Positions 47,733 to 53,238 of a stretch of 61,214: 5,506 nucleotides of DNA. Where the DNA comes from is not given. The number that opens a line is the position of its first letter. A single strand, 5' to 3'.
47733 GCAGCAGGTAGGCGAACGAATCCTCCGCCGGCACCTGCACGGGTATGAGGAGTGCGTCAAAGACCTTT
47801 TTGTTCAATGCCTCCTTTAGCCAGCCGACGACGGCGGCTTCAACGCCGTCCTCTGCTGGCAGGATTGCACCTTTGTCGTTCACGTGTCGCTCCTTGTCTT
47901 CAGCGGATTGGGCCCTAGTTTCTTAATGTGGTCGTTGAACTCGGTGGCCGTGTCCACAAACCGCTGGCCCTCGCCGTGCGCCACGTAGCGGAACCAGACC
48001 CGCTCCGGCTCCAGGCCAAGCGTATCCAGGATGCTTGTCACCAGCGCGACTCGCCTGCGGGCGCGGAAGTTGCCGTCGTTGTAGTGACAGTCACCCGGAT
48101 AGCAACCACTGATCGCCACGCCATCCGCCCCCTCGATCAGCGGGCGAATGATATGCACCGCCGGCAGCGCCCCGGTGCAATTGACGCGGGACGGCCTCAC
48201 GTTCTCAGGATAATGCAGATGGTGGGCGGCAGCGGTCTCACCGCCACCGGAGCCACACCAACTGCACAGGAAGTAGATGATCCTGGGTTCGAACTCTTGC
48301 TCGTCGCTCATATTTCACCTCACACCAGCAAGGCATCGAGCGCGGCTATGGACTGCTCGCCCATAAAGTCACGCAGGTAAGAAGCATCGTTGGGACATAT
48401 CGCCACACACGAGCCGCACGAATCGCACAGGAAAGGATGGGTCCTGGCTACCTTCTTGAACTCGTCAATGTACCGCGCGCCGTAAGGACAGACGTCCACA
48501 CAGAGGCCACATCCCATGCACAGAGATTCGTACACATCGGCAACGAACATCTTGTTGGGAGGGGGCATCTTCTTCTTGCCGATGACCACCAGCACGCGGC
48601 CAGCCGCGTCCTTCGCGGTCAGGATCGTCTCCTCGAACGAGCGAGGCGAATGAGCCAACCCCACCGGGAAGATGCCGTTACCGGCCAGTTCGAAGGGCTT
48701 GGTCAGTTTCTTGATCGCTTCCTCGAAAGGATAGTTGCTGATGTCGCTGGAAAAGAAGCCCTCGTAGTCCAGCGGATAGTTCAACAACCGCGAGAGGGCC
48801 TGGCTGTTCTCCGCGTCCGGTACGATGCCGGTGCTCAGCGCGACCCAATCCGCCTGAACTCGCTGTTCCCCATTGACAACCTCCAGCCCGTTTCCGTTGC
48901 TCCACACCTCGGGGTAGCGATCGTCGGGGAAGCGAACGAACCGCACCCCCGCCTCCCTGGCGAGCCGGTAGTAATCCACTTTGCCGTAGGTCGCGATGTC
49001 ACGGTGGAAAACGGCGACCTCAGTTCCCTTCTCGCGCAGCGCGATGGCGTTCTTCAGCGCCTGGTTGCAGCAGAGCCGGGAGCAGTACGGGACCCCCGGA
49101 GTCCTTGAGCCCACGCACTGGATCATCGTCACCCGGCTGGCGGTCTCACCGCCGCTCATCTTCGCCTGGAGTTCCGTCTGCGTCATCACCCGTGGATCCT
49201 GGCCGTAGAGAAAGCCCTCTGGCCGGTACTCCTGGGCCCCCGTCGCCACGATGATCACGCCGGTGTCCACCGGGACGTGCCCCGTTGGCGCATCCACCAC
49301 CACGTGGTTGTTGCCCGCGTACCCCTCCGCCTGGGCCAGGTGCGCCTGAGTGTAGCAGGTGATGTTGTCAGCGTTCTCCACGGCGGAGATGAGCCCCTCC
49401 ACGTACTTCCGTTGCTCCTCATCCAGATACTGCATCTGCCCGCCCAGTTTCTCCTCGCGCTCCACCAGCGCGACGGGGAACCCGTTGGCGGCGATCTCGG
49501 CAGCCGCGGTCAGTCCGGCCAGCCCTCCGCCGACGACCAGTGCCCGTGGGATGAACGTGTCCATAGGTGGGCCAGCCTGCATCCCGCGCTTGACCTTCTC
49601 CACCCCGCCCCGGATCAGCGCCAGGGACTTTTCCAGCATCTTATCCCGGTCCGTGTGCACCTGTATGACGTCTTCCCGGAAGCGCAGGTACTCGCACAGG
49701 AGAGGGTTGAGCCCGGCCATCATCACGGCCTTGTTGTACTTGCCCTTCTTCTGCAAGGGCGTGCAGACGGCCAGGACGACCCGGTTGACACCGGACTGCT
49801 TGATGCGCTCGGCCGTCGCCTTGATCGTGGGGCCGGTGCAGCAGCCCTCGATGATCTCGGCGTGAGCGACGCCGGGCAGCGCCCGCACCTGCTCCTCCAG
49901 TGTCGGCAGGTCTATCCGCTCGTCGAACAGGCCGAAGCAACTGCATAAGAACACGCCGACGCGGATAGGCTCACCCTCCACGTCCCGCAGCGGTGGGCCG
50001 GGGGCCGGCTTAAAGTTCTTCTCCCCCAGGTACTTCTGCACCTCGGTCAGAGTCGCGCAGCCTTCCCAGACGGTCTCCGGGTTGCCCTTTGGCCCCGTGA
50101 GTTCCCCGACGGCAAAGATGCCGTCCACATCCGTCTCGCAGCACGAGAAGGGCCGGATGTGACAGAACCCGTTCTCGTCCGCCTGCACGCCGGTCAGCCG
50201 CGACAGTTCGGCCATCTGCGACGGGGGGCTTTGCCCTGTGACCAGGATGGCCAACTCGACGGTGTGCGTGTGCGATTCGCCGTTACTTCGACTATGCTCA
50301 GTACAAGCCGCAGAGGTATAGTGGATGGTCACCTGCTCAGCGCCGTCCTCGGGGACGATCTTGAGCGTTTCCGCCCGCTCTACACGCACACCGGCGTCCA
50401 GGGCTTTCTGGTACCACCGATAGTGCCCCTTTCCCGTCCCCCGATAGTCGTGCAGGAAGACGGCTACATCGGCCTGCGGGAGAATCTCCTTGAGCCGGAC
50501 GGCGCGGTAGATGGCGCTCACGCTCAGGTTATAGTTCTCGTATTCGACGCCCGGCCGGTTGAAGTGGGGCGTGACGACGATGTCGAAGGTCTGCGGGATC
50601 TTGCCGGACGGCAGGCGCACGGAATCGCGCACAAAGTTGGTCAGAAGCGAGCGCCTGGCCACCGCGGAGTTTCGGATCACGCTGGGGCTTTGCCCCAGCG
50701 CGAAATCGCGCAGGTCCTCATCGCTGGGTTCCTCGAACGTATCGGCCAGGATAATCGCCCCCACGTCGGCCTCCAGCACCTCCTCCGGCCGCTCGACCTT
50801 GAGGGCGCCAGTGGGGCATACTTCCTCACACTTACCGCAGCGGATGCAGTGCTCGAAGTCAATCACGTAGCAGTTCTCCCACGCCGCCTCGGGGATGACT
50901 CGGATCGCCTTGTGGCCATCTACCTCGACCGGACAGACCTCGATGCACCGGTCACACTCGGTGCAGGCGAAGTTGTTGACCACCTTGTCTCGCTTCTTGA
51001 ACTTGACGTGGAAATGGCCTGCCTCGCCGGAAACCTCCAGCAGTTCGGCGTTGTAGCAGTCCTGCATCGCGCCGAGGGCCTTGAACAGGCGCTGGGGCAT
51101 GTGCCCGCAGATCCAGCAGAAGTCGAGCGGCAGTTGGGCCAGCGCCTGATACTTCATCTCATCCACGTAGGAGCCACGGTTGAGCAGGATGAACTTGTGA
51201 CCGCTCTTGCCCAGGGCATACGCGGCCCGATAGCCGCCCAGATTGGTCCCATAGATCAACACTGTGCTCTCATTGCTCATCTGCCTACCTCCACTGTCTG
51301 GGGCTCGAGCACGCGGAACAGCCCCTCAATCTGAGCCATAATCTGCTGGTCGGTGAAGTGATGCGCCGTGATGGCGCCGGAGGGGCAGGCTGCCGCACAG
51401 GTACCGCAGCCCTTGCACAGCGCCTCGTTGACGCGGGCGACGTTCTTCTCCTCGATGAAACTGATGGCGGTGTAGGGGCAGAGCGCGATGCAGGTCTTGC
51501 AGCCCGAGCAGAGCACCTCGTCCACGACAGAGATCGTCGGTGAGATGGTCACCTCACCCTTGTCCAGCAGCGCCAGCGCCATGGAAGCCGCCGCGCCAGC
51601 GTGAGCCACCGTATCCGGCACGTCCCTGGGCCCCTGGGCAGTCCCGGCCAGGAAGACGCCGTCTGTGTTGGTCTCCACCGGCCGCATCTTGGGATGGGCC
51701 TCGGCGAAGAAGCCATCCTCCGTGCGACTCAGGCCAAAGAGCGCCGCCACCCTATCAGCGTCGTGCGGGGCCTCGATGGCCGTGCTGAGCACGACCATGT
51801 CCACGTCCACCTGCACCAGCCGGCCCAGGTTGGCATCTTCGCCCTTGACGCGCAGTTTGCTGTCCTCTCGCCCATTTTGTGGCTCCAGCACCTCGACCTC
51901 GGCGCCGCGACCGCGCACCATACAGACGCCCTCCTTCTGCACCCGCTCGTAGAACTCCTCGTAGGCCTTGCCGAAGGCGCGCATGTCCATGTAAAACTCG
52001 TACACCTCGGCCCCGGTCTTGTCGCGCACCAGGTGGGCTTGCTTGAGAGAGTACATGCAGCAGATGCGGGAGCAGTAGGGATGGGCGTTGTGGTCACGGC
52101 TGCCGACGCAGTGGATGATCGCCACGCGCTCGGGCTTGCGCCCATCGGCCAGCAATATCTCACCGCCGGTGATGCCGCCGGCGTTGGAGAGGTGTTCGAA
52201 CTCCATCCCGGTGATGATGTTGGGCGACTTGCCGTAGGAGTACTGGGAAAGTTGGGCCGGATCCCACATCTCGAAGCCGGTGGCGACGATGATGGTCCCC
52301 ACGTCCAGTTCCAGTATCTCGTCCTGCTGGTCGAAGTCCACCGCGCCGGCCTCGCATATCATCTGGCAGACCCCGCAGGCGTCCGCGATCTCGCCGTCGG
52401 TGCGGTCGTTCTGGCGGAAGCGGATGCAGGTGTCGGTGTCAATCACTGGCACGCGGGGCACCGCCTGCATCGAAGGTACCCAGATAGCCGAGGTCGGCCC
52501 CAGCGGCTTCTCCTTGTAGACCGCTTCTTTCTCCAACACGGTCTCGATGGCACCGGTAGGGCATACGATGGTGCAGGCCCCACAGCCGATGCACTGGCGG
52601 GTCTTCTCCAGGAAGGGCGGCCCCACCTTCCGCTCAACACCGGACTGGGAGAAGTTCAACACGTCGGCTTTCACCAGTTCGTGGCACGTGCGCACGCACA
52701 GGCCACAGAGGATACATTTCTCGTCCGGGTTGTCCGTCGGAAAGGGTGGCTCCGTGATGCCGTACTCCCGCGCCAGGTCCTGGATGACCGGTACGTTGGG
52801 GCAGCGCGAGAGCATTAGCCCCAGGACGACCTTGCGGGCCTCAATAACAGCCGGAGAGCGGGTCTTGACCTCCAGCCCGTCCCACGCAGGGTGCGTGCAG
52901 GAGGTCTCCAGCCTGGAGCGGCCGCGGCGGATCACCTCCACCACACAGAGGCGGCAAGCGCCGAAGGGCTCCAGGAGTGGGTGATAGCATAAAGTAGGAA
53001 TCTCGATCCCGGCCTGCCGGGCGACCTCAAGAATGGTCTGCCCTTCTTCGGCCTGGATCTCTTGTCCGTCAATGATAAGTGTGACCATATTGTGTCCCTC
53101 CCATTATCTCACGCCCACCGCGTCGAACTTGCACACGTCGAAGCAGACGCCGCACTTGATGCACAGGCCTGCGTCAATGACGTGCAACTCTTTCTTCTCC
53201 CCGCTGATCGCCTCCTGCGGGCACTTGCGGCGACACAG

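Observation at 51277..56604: hdrA is split in two around an inserted NuoE / 2Fe-2S ferredoxin / NuoF module, and its C-terminal piece is fused to a NuoG-like domain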

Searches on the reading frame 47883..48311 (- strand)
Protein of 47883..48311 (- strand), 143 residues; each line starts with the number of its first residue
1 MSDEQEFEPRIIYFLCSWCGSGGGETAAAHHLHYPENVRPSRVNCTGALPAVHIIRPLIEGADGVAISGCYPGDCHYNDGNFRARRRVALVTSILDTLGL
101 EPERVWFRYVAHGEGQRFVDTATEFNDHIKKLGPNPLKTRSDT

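Call 5: search_protein_families(library=pfam, proteins=[window:47883-48311:-], max_evalue=0.01)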
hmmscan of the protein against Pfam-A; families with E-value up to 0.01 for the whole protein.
window:47883-48311:- (143 aa): 1 family
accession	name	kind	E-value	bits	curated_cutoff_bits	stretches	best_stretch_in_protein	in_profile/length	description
PF02662.21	FlpD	-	2.2e-41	141.1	22.3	1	11-133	1-123/123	Methyl-viologen-reducing hydrogenase, delta subunit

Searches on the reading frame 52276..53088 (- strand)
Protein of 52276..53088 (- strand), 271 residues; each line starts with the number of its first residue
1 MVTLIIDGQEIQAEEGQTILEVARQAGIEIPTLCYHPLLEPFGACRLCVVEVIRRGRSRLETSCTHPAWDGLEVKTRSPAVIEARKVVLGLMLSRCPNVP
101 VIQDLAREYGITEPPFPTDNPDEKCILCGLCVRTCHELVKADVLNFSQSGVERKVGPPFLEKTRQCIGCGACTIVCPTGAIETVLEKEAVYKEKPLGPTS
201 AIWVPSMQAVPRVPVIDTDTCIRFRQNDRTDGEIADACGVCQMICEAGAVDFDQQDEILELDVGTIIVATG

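Call 36: search_solved_structures(query=window:52276-53088:-, max_evalue=1e-10, show_alignments=3)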
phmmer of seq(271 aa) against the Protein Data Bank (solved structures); distinct sequences matched with E-value up to 1e-10: 67 (the best 60 are shown).
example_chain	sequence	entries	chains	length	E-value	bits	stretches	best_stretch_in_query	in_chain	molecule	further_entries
9mqx_A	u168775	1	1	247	6.2e-48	166.5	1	2-187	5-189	NADH:ubiquinone oxidoreductase chain G-like protein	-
8a6t_A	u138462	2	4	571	9.4e-36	126.5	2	1-95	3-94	Electron bifurcating hydrogenase subunit HydA1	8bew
9bov_A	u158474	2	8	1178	6.8e-34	120.4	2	2-95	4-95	Molybdopterin oxidoreductase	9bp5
7t2r_A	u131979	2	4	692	3.8e-29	104.8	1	2-93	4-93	NiFe hydrogenase subunit A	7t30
8oh5_C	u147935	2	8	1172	1.6e-28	102.8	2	2-94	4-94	Formate dehydrogenase-O, major subunit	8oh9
7q4v_A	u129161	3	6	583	8.8e-28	100.4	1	2-191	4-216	Iron hydrogenase HydA1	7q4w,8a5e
7p5h_A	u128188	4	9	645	5.8e-27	97.7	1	4-94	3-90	Fe-hydrogenase, subunit alpha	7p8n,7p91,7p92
9wxb_B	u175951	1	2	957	5.9e-23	84.5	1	2-97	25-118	Formate dehydrogenase alpha subunit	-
7q5y_A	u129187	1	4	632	7.2e-23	84.3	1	2-106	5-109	NADH dehydrogenase I chain G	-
6tg9_A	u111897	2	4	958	5.2e-22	81.4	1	2-97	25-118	Formate dehydrogenase subunit alpha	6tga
9n5u_A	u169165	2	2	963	2.8e-21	79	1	1-94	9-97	NfnA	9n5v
7vw6_A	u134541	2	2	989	2.2e-19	72.8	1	5-183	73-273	Formate dehydrogenase | Tungsten-containing formate dehydrogenase alpha subunit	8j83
7e5z_A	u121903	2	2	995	2.2e-19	72.8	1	5-183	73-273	Formate dehydrogenase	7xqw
8rqz_C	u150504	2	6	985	3.2e-19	72.3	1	3-88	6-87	Probable oxidoreductase YjgC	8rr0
9gzq_A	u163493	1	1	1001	3.4e-19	72.2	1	3-88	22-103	Probable oxidoreductase YjgC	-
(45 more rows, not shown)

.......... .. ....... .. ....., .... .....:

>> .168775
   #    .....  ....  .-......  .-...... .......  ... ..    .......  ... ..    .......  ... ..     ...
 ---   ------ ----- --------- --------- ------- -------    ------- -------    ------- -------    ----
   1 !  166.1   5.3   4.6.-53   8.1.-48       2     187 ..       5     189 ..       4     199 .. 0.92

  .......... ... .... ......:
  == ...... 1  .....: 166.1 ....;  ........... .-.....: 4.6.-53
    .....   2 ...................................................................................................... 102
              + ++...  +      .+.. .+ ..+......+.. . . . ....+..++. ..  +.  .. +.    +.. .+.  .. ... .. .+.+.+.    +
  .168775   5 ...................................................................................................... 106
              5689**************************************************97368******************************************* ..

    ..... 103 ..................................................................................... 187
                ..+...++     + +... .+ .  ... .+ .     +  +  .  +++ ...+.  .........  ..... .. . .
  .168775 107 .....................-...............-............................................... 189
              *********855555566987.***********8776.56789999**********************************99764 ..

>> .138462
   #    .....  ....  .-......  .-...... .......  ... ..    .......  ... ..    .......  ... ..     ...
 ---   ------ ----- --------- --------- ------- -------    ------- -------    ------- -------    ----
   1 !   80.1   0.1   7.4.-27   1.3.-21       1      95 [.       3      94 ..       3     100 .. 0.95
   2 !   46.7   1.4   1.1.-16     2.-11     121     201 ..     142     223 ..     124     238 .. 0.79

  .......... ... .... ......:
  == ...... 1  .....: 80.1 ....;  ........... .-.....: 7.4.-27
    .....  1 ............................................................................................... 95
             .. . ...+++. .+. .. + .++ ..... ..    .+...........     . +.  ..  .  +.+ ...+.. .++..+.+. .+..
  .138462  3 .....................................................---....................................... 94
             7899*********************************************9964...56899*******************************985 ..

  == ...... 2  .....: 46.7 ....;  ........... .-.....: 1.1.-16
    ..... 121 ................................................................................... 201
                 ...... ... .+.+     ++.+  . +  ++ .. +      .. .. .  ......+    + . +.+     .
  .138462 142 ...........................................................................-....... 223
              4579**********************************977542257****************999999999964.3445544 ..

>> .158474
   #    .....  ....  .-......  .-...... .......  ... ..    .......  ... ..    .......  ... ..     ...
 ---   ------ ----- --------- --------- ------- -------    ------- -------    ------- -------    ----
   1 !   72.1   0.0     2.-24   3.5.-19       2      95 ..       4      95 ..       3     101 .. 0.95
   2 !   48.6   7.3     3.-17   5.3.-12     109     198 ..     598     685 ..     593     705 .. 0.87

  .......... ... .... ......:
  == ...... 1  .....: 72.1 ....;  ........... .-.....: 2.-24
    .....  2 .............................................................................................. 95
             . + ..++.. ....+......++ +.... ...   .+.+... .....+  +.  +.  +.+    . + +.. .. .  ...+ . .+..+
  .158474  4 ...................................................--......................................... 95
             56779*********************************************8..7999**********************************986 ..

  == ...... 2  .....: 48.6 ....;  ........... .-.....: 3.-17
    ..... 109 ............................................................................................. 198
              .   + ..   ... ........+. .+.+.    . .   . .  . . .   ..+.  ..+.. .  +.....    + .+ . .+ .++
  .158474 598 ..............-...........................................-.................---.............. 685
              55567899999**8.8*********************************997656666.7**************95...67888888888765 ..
